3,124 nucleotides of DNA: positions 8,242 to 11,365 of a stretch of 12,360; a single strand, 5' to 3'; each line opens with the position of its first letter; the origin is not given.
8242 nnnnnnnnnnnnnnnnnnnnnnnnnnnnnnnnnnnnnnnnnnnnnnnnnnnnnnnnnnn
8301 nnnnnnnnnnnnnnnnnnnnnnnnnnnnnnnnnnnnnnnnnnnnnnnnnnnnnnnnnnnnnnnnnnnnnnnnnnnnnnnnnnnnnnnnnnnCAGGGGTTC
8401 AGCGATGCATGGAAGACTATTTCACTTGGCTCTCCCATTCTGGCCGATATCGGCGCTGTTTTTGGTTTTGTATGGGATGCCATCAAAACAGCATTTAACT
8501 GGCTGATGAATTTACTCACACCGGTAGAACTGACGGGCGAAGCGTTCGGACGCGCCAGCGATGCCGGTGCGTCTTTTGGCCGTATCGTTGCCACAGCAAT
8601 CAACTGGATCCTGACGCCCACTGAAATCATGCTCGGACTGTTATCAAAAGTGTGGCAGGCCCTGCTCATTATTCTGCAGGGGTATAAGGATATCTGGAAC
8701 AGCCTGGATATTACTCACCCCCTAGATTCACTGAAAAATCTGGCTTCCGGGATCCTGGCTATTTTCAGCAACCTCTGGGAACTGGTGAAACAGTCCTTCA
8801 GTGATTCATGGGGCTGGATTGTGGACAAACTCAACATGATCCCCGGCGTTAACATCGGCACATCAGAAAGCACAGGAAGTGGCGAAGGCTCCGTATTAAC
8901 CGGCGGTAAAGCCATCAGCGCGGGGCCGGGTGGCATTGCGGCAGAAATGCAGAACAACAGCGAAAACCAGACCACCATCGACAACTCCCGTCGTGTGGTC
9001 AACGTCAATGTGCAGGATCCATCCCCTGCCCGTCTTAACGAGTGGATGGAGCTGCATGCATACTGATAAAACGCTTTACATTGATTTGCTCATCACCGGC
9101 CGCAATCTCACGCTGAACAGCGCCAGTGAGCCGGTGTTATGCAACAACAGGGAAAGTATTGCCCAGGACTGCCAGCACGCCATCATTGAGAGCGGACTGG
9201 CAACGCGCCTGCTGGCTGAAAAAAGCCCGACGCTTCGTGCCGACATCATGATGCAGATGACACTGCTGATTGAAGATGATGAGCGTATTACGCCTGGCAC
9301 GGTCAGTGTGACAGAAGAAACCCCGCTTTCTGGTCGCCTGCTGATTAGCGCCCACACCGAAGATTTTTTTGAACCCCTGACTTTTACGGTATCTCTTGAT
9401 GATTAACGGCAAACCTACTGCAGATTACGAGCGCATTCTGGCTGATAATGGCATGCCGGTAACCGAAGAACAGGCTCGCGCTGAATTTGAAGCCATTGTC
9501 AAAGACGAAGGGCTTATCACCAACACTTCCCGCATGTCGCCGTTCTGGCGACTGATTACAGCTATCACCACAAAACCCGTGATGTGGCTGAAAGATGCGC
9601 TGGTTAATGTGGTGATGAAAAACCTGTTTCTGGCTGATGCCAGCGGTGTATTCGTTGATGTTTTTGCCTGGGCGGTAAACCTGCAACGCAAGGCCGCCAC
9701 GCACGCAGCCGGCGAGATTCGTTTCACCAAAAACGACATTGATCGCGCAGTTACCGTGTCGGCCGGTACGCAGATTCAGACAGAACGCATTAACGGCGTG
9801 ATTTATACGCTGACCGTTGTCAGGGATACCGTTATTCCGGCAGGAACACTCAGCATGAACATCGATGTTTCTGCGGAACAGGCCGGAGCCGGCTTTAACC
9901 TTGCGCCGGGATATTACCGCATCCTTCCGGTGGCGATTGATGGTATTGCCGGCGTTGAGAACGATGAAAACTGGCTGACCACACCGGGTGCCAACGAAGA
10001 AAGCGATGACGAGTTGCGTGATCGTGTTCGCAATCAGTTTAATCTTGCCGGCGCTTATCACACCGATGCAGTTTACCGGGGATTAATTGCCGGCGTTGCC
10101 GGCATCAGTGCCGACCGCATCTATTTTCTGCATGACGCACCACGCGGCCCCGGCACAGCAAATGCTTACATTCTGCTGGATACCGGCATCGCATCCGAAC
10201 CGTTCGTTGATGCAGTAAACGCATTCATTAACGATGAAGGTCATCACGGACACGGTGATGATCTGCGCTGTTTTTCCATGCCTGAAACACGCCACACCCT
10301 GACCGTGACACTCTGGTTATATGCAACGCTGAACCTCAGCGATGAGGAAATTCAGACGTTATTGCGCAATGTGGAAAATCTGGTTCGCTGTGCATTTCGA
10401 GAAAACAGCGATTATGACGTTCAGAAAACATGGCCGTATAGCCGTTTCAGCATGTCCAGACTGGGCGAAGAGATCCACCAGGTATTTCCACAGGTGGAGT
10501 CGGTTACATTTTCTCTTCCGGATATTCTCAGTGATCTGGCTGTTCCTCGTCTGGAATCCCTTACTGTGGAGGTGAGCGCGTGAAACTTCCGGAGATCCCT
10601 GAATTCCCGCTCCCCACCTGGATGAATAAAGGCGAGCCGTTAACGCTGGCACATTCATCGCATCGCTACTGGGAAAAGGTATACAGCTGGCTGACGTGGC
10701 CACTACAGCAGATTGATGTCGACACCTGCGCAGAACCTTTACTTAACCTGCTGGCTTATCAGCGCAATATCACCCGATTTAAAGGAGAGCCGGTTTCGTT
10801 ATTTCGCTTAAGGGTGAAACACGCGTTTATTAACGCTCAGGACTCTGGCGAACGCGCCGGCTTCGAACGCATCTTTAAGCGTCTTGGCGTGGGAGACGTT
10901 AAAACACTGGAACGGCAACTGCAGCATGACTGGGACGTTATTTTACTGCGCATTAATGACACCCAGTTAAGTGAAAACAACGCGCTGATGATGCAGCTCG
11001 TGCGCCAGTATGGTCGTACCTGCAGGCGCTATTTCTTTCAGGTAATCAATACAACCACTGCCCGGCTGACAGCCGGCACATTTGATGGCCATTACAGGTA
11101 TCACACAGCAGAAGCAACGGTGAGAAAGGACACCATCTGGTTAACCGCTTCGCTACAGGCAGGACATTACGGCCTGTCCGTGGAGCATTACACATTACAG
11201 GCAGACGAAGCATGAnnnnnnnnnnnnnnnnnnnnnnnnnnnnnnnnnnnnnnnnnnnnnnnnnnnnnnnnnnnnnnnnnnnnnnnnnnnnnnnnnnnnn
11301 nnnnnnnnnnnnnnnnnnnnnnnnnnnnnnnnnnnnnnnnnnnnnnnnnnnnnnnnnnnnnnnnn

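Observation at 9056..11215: Compact baseplate block lacks recognisable hub and spike genes between tape measure and baseplate J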

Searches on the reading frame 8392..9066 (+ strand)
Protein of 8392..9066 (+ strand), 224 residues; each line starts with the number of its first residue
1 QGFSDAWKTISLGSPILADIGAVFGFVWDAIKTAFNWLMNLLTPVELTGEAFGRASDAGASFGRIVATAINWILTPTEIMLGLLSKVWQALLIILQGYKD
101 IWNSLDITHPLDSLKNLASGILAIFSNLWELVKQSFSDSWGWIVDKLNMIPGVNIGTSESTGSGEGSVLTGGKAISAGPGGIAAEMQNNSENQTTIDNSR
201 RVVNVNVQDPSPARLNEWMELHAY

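Call 81: search_solved_structures(query=window:8392-9066:+, max_evalue=10)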
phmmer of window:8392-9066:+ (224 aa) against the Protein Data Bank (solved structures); distinct sequences matched with E-value up to 10: 0.

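Call 82: search_protein_families(library=pfam, proteins=[window:8392-9066:+], max_evalue=10)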
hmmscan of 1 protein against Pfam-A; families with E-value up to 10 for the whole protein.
window:8392-9066:+ (224 aa): 0 families

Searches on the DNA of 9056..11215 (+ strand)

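Call 62: search_dna_similar(query=window:9056-11215:+, collection=ecoli_genomes, mode=near, max_rows=25)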
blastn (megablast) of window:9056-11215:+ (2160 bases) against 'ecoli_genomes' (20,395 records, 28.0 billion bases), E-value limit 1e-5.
Records with a match: 47; places in all: 48; records where one place covers at least 80% of the query: 42.
Genomes with a match: 47 of 5426; with a place that covers at least 80% of the query: 42. Places per genome that has any: lowest 1, median 1, highest 2. On chromosomes: 48 places; on plasmids: 0.
Best place of each record, by identity: >=99% 1; 95-99% 45; 60-80% 1.
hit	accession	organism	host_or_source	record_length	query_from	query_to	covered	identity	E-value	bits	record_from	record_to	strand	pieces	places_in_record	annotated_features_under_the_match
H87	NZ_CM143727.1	Escherichia coli strain CFIAFB20180511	food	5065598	1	2160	100%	99.0%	0e+0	3873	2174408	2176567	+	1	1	baseplate J/gp47 family protein | phage tail protein | DUF2590 family protein | phage tail tape measure protein | phage tail-collar fiber domain-containing protein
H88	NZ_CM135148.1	Escherichia coli strain 48956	Homo sapiens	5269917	1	2160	100%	98.8%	0e+0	3845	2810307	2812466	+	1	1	baseplate J/gp47 family protein | phage tail protein | DUF2590 family protein | phage tail tape measure protein | phage tail-collar fiber domain-containing protein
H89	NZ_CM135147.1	Escherichia coli strain 47258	Homo sapiens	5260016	1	2160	100%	98.8%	0e+0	3845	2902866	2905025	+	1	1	baseplate J/gp47 family protein | phage tail protein | DUF2590 family protein | phage tail tape measure protein | phage tail-collar fiber domain-containing protein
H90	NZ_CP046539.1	Escherichia coli strain FHI_NMBU_10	Homo sapiens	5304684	1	2160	100%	98.8%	0e+0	3840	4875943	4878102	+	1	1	baseplate J/gp47 family protein | phage tail protein | DUF2590 family protein | phage tail tape measure protein | phage tail-collar fiber domain-containing protein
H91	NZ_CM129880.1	Escherichia coli strain MB07081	seawater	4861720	1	2160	100%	98.8%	0e+0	3840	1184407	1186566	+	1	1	baseplate J/gp47 family protein | phage tail protein | DUF2590 family protein | phage tail tape measure protein | phage tail-collar fiber domain-containing protein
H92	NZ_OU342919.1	Escherichia coli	Underground farm slurry reservoir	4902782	1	2160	100%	98.8%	0e+0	3840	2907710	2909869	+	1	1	baseplate J/gp47 family protein | phage tail protein (x2) | DUF2590 family protein | phage tail tape measure protein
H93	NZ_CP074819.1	Escherichia coli strain 7_33_46A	bovine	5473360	1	2160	100%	98.7%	0e+0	3834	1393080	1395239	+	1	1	baseplate J/gp47 family protein | phage tail protein (x2) | DUF2590 family protein | phage tail tape measure protein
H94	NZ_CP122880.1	Escherichia coli strain ETEC1716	Sus scrofa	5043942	1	2160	100%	98.7%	0e+0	3829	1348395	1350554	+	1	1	baseplate J/gp47 family protein | phage tail protein (x2) | DUF2590 family protein | phage tail tape measure protein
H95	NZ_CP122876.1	Escherichia coli strain ETEC1717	Sus scrofa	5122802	1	2160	100%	98.7%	0e+0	3829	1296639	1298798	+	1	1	baseplate J/gp47 family protein | phage tail protein (x2) | DUF2590 family protein | phage tail tape measure protein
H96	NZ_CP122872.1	Escherichia coli strain ETEC1718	Sus scrofa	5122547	1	2160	100%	98.7%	0e+0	3829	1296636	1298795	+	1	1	baseplate J/gp47 family protein | phage tail protein (x2) | DUF2590 family protein | phage tail tape measure protein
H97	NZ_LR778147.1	Escherichia coli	sediment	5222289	1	2160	100%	98.7%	0e+0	3829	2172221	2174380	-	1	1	baseplate J/gp47 family protein | phage tail protein | DUF2590 family protein | phage tail tape measure protein | phage tail-collar fiber domain-containing protein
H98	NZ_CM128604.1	Escherichia coli strain E200139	Homo sapiens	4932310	1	2160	100%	98.6%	0e+0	3823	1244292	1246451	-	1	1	baseplate J/gp47 family protein | phage tail protein | DUF2590 family protein | phage tail tape measure protein | phage tail-collar fiber domain-containing protein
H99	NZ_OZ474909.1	Escherichia coli strain ECL27977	Ovis aries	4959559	1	2160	100%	98.6%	0e+0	3823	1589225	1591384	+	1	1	baseplate J/gp47 family protein | phage tail protein | DUF2590 family protein | phage tail tape measure protein | phage tail-collar fiber domain-containing protein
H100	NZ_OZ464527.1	Escherichia coli strain ECL27977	Ovis aries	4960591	1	2160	100%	98.6%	0e+0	3823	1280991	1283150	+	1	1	baseplate J/gp47 family protein | phage tail protein | DUF2590 family protein | phage tail tape measure protein | phage tail-collar fiber domain-containing protein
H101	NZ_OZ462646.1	Escherichia coli strain ECL27829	Ovis aries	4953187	1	2160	100%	98.6%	0e+0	3823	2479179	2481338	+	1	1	baseplate J/gp47 family protein | phage tail protein | DUF2590 family protein | phage tail tape measure protein | phage tail-collar fiber domain-containing protein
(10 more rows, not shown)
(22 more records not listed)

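Call 83: search_dna_similar(query=window:9056-11215:+, collection=ecoli_genomes, mode=near, max_rows=60)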
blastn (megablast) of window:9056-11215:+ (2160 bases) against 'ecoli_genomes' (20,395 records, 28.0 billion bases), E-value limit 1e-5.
Records with a match: 47; places in all: 48; records where one place covers at least 80% of the query: 42.
Genomes with a match: 47 of 5426; with a place that covers at least 80% of the query: 42. Places per genome that has any: lowest 1, median 1, highest 2. On chromosomes: 48 places; on plasmids: 0.
Best place of each record, by identity: >=99% 1; 95-99% 45; 60-80% 1.
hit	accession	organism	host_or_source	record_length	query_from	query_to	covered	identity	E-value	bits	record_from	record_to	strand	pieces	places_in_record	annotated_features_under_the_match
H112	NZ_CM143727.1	Escherichia coli strain CFIAFB20180511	food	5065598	1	2160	100%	99.0%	0e+0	3873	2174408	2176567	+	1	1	baseplate J/gp47 family protein | phage tail protein | DUF2590 family protein | phage tail tape measure protein | phage tail-collar fiber domain-containing protein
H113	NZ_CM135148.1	Escherichia coli strain 48956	Homo sapiens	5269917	1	2160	100%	98.8%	0e+0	3845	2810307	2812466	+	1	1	baseplate J/gp47 family protein | phage tail protein | DUF2590 family protein | phage tail tape measure protein | phage tail-collar fiber domain-containing protein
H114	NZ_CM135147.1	Escherichia coli strain 47258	Homo sapiens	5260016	1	2160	100%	98.8%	0e+0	3845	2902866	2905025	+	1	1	baseplate J/gp47 family protein | phage tail protein | DUF2590 family protein | phage tail tape measure protein | phage tail-collar fiber domain-containing protein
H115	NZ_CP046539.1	Escherichia coli strain FHI_NMBU_10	Homo sapiens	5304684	1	2160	100%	98.8%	0e+0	3840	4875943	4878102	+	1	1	baseplate J/gp47 family protein | phage tail protein | DUF2590 family protein | phage tail tape measure protein | phage tail-collar fiber domain-containing protein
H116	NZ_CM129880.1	Escherichia coli strain MB07081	seawater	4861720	1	2160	100%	98.8%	0e+0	3840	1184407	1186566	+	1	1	baseplate J/gp47 family protein | phage tail protein | DUF2590 family protein | phage tail tape measure protein | phage tail-collar fiber domain-containing protein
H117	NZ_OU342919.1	Escherichia coli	Underground farm slurry reservoir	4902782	1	2160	100%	98.8%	0e+0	3840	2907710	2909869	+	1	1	baseplate J/gp47 family protein | phage tail protein (x2) | DUF2590 family protein | phage tail tape measure protein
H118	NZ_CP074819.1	Escherichia coli strain 7_33_46A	bovine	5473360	1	2160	100%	98.7%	0e+0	3834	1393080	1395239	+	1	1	baseplate J/gp47 family protein | phage tail protein (x2) | DUF2590 family protein | phage tail tape measure protein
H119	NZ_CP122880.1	Escherichia coli strain ETEC1716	Sus scrofa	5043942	1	2160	100%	98.7%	0e+0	3829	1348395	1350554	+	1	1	baseplate J/gp47 family protein | phage tail protein (x2) | DUF2590 family protein | phage tail tape measure protein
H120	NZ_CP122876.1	Escherichia coli strain ETEC1717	Sus scrofa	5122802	1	2160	100%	98.7%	0e+0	3829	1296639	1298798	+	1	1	baseplate J/gp47 family protein | phage tail protein (x2) | DUF2590 family protein | phage tail tape measure protein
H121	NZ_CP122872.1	Escherichia coli strain ETEC1718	Sus scrofa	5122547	1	2160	100%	98.7%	0e+0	3829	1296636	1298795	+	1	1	baseplate J/gp47 family protein | phage tail protein (x2) | DUF2590 family protein | phage tail tape measure protein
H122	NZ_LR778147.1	Escherichia coli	sediment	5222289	1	2160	100%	98.7%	0e+0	3829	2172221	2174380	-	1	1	baseplate J/gp47 family protein | phage tail protein | DUF2590 family protein | phage tail tape measure protein | phage tail-collar fiber domain-containing protein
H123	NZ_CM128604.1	Escherichia coli strain E200139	Homo sapiens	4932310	1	2160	100%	98.6%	0e+0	3823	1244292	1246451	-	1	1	baseplate J/gp47 family protein | phage tail protein | DUF2590 family protein | phage tail tape measure protein | phage tail-collar fiber domain-containing protein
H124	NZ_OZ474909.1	Escherichia coli strain ECL27977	Ovis aries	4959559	1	2160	100%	98.6%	0e+0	3823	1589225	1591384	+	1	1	baseplate J/gp47 family protein | phage tail protein | DUF2590 family protein | phage tail tape measure protein | phage tail-collar fiber domain-containing protein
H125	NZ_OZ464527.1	Escherichia coli strain ECL27977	Ovis aries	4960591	1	2160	100%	98.6%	0e+0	3823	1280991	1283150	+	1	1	baseplate J/gp47 family protein | phage tail protein | DUF2590 family protein | phage tail tape measure protein | phage tail-collar fiber domain-containing protein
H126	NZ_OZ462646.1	Escherichia coli strain ECL27829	Ovis aries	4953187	1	2160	100%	98.6%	0e+0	3823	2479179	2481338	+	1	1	baseplate J/gp47 family protein | phage tail protein | DUF2590 family protein | phage tail tape measure protein | phage tail-collar fiber domain-containing protein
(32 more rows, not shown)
